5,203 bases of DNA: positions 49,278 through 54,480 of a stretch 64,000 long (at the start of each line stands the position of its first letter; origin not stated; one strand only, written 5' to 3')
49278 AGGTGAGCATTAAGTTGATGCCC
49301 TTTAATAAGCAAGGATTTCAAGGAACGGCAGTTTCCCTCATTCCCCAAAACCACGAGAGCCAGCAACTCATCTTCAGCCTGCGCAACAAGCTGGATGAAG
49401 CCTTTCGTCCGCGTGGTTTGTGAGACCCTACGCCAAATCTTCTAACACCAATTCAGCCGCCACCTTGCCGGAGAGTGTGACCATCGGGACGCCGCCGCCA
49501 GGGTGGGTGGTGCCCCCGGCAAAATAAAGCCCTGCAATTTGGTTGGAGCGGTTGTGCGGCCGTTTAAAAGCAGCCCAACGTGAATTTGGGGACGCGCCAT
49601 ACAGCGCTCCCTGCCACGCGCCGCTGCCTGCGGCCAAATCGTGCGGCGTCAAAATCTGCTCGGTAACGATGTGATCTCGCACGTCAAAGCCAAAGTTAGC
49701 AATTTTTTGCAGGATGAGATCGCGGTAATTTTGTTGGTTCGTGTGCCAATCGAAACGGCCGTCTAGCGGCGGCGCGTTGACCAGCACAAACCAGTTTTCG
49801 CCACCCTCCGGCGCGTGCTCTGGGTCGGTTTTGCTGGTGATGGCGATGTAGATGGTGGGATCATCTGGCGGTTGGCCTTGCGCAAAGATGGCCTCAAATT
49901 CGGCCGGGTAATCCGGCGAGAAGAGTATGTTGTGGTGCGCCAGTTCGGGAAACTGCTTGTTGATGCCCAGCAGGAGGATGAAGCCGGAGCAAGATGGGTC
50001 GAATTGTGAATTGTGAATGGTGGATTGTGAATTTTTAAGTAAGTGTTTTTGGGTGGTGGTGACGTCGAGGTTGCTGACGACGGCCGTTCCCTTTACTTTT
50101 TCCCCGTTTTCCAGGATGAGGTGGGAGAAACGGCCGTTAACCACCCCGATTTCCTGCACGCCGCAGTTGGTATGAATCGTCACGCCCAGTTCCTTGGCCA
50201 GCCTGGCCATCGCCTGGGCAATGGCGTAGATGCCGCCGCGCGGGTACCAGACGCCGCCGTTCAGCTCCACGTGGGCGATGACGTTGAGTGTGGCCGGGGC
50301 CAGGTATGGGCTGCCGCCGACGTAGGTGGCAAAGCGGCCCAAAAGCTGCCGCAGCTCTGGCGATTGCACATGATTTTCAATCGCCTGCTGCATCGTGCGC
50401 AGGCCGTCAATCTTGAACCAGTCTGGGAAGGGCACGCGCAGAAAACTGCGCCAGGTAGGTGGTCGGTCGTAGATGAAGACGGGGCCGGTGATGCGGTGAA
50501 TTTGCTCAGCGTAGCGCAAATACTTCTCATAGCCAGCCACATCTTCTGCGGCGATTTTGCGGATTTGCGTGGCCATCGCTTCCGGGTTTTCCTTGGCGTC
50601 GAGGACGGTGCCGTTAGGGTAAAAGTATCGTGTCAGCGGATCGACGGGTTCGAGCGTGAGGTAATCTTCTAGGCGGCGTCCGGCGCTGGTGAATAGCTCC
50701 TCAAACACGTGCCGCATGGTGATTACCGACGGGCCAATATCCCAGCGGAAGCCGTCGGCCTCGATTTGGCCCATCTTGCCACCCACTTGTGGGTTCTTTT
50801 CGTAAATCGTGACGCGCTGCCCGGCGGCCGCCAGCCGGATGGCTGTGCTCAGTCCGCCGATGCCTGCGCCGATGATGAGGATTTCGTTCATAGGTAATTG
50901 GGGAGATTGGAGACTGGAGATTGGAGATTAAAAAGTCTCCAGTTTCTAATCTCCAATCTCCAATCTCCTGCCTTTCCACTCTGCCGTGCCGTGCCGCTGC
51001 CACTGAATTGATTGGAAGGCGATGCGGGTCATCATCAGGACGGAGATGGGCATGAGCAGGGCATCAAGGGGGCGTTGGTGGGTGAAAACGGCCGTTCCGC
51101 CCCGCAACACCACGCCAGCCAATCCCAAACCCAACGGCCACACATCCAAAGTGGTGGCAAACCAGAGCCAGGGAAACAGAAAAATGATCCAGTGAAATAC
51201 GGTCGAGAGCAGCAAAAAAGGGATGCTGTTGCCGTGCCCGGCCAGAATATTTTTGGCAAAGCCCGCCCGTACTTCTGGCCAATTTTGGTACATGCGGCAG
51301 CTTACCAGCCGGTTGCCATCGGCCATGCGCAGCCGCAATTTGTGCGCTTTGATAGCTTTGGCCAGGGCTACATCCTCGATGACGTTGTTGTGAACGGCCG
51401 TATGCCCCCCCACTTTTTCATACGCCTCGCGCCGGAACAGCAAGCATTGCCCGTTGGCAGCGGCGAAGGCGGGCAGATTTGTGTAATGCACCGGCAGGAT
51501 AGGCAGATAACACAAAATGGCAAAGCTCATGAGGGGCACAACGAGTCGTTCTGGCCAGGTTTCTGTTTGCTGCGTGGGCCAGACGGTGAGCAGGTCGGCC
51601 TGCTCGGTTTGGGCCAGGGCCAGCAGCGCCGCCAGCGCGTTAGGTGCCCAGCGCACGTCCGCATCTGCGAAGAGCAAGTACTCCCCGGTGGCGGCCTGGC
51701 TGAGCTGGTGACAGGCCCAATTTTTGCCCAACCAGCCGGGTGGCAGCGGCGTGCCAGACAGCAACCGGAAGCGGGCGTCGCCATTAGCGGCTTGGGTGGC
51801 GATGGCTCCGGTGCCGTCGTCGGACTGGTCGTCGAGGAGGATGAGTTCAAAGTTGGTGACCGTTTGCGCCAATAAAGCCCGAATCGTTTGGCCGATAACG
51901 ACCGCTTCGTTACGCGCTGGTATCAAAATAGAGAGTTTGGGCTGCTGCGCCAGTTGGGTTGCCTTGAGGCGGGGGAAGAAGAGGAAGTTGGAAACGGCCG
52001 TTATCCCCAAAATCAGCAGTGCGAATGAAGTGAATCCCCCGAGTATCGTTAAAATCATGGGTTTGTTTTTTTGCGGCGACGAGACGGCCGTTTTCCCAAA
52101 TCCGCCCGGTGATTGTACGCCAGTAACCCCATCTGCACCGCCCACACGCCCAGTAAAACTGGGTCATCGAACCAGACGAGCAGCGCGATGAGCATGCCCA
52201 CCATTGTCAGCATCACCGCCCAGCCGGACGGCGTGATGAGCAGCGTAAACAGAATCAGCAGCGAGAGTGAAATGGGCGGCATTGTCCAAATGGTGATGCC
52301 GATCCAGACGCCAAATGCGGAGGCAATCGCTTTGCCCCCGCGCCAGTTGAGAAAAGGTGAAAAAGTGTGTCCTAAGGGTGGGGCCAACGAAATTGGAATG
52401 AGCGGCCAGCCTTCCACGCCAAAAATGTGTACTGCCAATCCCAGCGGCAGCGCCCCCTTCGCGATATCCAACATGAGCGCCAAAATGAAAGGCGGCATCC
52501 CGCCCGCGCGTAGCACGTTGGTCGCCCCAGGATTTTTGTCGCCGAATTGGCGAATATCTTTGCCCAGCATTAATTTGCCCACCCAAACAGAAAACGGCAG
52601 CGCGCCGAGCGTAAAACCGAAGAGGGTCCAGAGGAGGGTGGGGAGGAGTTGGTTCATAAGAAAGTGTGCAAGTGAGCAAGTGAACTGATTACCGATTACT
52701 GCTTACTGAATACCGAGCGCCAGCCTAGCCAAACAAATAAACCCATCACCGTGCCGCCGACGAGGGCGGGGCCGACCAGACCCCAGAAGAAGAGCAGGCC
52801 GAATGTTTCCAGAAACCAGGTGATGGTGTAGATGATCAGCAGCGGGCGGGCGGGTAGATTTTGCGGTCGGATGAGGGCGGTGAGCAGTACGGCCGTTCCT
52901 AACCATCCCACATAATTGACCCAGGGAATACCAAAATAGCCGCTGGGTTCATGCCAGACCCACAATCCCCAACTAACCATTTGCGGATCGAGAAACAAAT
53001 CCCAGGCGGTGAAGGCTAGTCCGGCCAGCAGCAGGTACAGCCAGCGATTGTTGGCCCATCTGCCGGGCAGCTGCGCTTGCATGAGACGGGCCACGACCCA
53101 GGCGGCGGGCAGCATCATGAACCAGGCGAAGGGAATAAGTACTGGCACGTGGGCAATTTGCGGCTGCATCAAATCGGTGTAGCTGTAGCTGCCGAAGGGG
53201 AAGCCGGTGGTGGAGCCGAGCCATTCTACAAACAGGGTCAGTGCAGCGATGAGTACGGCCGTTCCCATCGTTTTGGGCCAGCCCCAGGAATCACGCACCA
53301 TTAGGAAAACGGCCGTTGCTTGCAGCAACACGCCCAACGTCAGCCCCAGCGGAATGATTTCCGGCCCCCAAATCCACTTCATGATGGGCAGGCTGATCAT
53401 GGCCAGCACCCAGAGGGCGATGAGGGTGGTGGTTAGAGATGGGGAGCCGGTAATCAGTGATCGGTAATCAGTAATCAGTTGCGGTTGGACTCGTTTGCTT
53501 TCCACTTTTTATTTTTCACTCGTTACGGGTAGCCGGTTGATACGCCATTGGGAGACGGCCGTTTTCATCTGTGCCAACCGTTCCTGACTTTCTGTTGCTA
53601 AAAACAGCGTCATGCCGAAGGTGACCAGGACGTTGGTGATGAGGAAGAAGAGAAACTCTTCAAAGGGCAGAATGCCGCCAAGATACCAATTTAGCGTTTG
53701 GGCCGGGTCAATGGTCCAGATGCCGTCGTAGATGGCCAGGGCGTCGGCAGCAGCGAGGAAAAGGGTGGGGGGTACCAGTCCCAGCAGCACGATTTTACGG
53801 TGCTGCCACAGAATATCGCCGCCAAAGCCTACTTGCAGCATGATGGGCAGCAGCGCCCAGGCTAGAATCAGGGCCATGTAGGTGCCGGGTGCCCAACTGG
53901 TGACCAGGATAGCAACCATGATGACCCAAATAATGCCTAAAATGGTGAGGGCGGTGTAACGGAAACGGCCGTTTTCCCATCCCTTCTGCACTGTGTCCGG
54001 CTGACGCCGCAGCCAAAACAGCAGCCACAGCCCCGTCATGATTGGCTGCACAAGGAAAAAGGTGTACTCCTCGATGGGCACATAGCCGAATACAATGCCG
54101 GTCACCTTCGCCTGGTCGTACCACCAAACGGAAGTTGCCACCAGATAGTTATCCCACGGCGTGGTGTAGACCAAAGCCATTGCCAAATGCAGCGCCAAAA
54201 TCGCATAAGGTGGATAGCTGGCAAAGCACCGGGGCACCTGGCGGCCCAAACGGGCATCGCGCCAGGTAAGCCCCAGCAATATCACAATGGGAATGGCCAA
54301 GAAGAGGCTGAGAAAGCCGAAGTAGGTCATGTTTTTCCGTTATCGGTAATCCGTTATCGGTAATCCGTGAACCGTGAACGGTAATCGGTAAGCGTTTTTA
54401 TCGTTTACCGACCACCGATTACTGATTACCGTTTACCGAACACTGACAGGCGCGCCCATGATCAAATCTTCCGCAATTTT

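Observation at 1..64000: Highly iterated 8-bp palindrome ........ (HIP-like, but not HIP1) saturates the window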

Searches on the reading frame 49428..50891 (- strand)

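Call 23: search_protein_families(library=pfam, max_evalue=0.00001, proteins=[window:49428-50891:-])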
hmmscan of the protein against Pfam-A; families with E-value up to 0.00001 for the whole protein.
window:49428-50891:- (487 aa): 8 families
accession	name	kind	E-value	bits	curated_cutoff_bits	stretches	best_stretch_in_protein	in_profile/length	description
PF01593.30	Amino_oxidase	-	6.1e-35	121.8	19.8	1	11-483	1-443/443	Flavin containing amine oxidoreductase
PF01266.30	DAO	-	3.8e-16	60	27.9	2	4-38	2-37/353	FAD dependent oxidoreductase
PF13450.12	NAD_binding_8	-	5.3e-14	52.7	21.9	1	6-59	1-54/68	NAD(P)-binding Rossmann-like domain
PF07992.20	Pyr_redox_2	-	2e-08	34.5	26.1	0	3-34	2-33/291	Pyridine nucleotide-disulphide oxidoreductase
PF03486.20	HI0933_like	-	5.1e-08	33.1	50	0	3-40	2-39/244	HI0933-like protein Rossmann domain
PF00070.33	Pyr_redox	-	2.4e-07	31.6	22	0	4-39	2-37/82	Pyridine nucleotide-disulphide oxidoreductase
PF00890.30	FAD_binding_2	-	8.4e-07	28.9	20.4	1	4-39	2-37/414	FAD binding domain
PF12831.13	FAD_oxidored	-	8e-06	25.8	27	0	3-40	1-38/416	FAD dependent oxidoreductase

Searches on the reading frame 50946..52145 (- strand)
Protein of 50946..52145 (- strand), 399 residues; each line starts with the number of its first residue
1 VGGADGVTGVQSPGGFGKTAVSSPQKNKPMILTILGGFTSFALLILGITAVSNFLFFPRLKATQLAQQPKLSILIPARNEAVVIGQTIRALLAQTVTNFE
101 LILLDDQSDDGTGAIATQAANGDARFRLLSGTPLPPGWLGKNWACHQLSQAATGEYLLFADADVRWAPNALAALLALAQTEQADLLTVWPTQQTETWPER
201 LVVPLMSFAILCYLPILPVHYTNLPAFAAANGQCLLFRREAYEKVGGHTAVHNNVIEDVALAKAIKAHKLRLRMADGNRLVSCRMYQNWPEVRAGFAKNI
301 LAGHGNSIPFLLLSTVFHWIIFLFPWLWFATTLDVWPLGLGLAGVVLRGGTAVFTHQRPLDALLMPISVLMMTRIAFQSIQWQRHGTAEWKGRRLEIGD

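Call 23: search_protein_families(library=pfam, max_evalue=0.00001, proteins=[window:50946-52145:-])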
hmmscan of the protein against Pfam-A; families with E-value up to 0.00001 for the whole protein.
window:50946-52145:- (399 aa): 3 families
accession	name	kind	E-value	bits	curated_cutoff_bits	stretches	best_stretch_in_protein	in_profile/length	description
PF00535.33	Glycos_transf_2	-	5.1e-24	85.5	23.3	1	72-244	1-166/168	Glycosyl transferase family 2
PF13641.12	Glyco_tranf_2_3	-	3.4e-18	67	27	1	69-276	1-205/230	Glycosyltransferase like family 2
PF13506.12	Glyco_transf_21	-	1.2e-15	57.9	21.7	1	140-276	17-148/174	Glycosyl transferase family 21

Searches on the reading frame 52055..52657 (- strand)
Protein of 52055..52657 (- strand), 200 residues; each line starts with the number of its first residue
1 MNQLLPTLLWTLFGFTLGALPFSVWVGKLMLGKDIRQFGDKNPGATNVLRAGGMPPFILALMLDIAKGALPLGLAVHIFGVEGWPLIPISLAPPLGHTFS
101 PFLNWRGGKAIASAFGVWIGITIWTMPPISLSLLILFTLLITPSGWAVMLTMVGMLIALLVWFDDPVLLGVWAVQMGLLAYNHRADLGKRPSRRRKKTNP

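Call 23: search_protein_families(library=pfam, max_evalue=0.00001, proteins=[window:52055-52657:-])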
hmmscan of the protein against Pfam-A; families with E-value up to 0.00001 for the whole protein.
window:52055-52657:- (200 aa): 1 family
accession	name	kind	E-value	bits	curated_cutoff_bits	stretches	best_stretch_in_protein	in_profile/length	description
PF02660.20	G3P_acyltransf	-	1.4e-36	126.5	24.1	1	14-187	2-161/164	Glycerol-3-phosphate acyltransferase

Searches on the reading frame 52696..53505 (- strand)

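Call 23: search_protein_families(library=pfam, max_evalue=0.00001, proteins=[window:52696-53505:-])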
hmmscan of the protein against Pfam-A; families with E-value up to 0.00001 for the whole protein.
window:52696-53505:- (269 aa): 1 family
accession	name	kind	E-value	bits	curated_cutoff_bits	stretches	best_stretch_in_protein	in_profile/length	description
PF04240.17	Caroten_synth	-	3e-38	132.3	25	1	57-254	4-206/209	Carotenoid biosynthesis protein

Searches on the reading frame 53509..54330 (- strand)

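Call 23: search_protein_families(library=pfam, max_evalue=0.00001, proteins=[window:53509-54330:-])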
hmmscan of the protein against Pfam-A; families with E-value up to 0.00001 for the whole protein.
window:53509-54330:- (273 aa): 1 family
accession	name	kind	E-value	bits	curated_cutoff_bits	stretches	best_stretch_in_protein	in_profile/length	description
PF18916.5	Lycopene_cyc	-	7.5e-07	30.1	27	0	21-102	18-88/92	Lycopene cyclase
